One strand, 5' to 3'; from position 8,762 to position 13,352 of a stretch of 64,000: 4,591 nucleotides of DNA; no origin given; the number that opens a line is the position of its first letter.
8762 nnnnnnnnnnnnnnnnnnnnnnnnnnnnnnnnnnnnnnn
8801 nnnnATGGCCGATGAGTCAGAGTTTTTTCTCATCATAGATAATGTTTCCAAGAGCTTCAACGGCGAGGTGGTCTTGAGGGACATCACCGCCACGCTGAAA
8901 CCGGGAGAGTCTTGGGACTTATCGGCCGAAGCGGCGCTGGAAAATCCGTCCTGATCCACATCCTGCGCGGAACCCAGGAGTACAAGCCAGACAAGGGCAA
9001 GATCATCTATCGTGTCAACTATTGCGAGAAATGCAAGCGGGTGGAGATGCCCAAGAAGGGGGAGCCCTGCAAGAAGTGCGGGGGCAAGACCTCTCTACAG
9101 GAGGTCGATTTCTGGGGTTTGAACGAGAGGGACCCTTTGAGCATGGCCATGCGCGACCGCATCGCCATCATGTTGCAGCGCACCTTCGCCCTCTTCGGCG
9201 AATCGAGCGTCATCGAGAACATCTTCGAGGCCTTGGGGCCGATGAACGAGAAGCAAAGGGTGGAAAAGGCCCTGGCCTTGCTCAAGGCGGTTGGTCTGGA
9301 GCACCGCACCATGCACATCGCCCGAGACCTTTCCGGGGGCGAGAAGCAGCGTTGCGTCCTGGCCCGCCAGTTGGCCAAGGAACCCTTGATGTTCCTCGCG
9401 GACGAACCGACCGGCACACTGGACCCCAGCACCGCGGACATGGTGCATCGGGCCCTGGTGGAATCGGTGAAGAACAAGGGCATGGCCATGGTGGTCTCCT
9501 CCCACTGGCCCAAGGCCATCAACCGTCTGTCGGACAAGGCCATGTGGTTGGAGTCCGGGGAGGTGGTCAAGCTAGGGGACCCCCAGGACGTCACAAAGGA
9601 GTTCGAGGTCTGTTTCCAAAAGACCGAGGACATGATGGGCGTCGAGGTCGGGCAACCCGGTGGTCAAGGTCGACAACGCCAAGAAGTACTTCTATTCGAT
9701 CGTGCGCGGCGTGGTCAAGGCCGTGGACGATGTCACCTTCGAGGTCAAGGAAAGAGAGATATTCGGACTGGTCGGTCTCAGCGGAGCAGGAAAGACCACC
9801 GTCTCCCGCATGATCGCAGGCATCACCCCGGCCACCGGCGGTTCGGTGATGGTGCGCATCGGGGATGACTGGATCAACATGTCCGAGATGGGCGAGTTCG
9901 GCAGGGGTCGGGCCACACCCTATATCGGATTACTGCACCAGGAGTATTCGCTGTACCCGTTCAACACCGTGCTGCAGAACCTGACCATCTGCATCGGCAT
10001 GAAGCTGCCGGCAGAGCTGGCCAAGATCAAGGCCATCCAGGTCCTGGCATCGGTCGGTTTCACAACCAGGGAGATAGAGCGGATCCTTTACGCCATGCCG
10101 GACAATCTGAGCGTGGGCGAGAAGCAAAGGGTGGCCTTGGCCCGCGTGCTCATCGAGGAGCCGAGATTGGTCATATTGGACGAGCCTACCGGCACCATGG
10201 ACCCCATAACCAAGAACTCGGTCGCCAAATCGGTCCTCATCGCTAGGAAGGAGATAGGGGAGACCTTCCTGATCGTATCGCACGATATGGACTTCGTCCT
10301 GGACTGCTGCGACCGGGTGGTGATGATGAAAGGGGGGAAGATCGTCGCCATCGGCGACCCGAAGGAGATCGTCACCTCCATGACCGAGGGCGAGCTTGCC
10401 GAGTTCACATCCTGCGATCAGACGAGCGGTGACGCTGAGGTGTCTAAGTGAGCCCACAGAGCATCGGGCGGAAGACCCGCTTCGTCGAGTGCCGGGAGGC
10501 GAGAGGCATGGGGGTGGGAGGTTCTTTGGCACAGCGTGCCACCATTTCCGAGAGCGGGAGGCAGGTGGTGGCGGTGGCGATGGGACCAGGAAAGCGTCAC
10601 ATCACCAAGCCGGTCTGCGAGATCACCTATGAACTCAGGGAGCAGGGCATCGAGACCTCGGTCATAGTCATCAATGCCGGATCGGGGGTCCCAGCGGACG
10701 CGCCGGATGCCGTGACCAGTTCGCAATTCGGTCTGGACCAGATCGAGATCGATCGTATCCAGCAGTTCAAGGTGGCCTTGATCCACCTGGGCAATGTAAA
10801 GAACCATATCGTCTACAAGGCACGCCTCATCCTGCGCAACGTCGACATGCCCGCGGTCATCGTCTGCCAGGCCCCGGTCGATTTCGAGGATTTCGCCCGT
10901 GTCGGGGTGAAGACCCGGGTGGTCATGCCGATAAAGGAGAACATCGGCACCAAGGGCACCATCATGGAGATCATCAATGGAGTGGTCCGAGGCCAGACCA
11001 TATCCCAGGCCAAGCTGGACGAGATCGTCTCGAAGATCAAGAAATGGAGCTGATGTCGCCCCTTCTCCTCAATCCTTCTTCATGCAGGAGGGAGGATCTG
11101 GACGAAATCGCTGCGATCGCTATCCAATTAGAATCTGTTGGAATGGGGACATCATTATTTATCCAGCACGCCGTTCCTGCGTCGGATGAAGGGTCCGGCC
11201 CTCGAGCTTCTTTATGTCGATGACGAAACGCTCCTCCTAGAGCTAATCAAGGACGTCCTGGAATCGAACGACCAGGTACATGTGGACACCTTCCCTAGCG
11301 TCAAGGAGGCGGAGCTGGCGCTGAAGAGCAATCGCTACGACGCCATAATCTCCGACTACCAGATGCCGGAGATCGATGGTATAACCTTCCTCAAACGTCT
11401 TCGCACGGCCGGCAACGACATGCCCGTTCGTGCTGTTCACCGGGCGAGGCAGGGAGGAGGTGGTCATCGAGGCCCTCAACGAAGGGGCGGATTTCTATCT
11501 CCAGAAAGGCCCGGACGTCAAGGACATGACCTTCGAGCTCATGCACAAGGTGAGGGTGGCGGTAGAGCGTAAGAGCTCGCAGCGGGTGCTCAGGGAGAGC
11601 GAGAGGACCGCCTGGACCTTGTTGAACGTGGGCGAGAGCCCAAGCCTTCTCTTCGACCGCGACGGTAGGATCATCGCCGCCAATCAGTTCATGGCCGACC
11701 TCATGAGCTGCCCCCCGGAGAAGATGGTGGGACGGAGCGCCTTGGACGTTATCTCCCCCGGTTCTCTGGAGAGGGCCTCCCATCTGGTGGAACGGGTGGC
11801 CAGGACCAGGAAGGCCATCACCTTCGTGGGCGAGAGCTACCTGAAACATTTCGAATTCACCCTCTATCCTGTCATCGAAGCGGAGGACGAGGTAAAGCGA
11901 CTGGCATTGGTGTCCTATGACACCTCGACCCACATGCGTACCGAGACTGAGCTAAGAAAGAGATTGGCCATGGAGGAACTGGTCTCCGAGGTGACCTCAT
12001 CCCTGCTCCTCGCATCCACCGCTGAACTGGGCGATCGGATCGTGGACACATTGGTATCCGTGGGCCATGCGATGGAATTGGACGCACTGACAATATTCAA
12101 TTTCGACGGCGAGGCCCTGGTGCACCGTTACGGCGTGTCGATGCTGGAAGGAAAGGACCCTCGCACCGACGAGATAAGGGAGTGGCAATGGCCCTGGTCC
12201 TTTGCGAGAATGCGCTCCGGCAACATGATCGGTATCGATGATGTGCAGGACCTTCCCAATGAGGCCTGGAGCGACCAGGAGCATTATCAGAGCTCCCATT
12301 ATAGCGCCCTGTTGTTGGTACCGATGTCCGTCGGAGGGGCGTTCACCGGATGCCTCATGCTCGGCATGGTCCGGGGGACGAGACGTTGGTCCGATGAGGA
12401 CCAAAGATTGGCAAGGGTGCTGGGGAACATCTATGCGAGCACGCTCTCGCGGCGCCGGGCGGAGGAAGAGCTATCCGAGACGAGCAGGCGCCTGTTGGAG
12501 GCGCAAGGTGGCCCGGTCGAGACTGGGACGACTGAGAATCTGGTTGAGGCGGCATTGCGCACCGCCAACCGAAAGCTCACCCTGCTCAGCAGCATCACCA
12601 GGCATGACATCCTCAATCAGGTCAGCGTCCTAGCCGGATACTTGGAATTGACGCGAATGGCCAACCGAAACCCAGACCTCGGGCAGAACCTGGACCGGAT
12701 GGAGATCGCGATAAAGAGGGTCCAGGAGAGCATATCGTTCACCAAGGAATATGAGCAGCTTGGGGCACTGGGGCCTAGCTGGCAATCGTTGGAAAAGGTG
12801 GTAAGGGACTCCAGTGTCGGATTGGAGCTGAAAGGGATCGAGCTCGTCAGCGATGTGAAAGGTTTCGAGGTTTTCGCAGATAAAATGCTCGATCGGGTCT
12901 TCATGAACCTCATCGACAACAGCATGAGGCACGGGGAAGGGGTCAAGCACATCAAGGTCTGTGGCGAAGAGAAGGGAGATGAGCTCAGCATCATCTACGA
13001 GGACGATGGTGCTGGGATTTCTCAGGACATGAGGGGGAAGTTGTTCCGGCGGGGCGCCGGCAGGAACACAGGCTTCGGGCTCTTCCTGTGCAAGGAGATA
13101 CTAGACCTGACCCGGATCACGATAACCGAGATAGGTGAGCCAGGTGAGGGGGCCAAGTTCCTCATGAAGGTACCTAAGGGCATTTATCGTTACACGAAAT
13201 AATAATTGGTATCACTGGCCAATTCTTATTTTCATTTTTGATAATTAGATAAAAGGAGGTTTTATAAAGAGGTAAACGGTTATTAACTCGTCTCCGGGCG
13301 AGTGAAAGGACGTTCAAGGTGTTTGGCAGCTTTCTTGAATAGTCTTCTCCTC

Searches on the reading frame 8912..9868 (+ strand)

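Call 87: search_protein_families(library=pfam, proteins=[window:8912-9868:+], max_evalue=0.000001)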
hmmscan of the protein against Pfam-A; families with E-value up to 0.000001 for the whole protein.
window:8912-9868:+ (318 aa): 1 family
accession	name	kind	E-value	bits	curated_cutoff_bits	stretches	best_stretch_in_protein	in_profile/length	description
PF00005.33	ABC_tran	-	4.6e-20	73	25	1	2-167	15-136/137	ABC transporter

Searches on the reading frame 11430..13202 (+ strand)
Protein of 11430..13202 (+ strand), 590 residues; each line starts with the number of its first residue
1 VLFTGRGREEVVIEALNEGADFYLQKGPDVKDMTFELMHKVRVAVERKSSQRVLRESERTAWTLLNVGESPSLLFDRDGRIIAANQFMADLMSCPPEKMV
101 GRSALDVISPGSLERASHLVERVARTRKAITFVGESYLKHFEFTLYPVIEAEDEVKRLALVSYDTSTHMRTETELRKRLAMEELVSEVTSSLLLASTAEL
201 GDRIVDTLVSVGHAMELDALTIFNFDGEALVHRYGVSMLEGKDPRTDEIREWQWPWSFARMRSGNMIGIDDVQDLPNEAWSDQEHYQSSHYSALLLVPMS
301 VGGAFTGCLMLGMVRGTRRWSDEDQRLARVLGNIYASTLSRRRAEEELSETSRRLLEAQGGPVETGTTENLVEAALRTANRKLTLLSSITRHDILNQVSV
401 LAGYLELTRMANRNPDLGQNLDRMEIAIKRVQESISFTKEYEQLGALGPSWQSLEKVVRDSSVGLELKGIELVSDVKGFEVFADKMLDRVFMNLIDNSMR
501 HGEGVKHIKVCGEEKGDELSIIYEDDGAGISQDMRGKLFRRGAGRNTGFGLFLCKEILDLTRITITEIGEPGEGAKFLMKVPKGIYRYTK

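Call 87: search_protein_families(library=pfam, proteins=[window:11430-13202:+], max_evalue=0.000001)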
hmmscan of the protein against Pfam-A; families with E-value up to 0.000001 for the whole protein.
window:11430-13202:+ (590 aa): 2 families
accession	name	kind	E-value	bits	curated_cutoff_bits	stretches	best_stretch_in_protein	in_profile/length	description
PF02518.31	HATPase_c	-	9e-15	55.5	26.4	1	486-583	5-109/111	Histidine kinase-, DNA gyrase B-, and HSP90-like ATPase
PF08448.16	PAS_4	-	7e-14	52.4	23.1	1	73-166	9-106/110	PAS fold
